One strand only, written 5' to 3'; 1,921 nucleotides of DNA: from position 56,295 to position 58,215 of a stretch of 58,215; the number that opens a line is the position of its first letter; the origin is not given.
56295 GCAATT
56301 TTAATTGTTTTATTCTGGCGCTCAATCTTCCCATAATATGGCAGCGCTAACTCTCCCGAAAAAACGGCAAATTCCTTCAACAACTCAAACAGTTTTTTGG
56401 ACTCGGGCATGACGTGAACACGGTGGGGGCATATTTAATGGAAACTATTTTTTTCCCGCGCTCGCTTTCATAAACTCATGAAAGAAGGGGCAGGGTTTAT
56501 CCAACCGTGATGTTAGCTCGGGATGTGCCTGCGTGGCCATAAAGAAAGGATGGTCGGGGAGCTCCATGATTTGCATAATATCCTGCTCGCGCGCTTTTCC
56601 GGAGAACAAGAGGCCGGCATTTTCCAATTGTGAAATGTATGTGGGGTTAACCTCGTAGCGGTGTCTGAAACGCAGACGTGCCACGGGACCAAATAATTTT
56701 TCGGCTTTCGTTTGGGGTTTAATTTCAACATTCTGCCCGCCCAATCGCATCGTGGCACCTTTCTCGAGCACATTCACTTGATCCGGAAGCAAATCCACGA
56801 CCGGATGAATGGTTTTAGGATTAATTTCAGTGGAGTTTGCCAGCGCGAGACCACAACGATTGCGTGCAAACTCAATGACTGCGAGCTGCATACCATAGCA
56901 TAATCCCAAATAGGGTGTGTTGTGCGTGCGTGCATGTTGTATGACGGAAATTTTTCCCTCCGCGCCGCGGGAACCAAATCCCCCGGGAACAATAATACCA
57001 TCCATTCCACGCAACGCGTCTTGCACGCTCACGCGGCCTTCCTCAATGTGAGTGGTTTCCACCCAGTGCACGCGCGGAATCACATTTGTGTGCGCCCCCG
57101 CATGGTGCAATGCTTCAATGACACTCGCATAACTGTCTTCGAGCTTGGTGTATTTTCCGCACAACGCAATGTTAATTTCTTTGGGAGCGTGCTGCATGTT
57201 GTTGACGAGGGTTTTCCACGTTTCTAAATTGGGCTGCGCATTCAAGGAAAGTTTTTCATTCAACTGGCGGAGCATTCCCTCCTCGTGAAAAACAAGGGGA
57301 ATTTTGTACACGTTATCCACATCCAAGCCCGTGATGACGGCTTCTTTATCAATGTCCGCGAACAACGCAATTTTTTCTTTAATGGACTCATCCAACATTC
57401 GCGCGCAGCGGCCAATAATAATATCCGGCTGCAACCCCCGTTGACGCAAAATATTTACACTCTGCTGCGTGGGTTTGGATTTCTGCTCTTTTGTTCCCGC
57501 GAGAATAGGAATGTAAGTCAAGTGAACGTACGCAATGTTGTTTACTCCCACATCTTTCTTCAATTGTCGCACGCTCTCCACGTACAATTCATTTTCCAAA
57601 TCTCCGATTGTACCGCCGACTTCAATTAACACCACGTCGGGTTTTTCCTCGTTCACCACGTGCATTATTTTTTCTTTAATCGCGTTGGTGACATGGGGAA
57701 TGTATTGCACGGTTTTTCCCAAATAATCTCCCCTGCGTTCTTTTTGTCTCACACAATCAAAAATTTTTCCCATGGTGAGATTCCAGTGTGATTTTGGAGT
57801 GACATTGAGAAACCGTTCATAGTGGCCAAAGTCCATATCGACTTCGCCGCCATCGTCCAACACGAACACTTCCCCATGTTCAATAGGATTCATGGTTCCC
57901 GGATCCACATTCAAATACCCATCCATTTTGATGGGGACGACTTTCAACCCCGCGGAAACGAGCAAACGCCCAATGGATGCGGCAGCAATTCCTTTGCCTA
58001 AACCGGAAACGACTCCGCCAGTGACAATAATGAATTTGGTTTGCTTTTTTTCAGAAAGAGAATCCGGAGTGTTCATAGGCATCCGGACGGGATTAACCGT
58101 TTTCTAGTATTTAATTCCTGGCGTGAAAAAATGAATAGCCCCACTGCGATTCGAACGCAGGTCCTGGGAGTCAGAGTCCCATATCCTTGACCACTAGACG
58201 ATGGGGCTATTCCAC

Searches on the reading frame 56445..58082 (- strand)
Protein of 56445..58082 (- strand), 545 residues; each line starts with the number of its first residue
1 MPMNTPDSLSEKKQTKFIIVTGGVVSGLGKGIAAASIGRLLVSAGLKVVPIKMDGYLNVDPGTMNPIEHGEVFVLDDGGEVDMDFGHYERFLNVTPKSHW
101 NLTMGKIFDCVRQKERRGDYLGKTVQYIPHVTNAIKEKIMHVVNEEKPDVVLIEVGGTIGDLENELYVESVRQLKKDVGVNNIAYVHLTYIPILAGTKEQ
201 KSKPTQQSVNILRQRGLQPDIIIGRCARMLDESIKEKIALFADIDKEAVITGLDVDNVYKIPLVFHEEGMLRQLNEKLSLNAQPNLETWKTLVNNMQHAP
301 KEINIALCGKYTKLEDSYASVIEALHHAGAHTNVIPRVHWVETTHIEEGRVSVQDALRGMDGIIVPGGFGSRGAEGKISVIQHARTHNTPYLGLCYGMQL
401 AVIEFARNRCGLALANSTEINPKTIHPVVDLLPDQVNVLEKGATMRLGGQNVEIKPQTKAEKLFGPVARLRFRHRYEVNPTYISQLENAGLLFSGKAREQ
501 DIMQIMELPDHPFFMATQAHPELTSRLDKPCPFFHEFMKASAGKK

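Call 6: search_protein_families(library=pfam, proteins=[window:56445-58082:-])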
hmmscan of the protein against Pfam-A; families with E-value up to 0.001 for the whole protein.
window:56445-58082:- (545 aa): 4 families
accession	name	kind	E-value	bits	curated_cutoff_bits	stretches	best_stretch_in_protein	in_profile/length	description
PF06418.20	CTP_synth_N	-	3.7e-111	371.2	26.1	1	16-280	1-265/265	CTP synthase N-terminus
PF00117.34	GATase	-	5.4e-34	118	22.8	1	315-539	3-189/190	Glutamine amidotransferase class-I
PF01656.29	CbiA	-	0.00013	22.4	25.4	1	25-176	7-54/125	CobQ/CobB/MinD/ParA nucleotide binding domain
PF07722.19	Peptidase_C26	-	0.00089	19.5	20.5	0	377-522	94-219/219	Peptidase C26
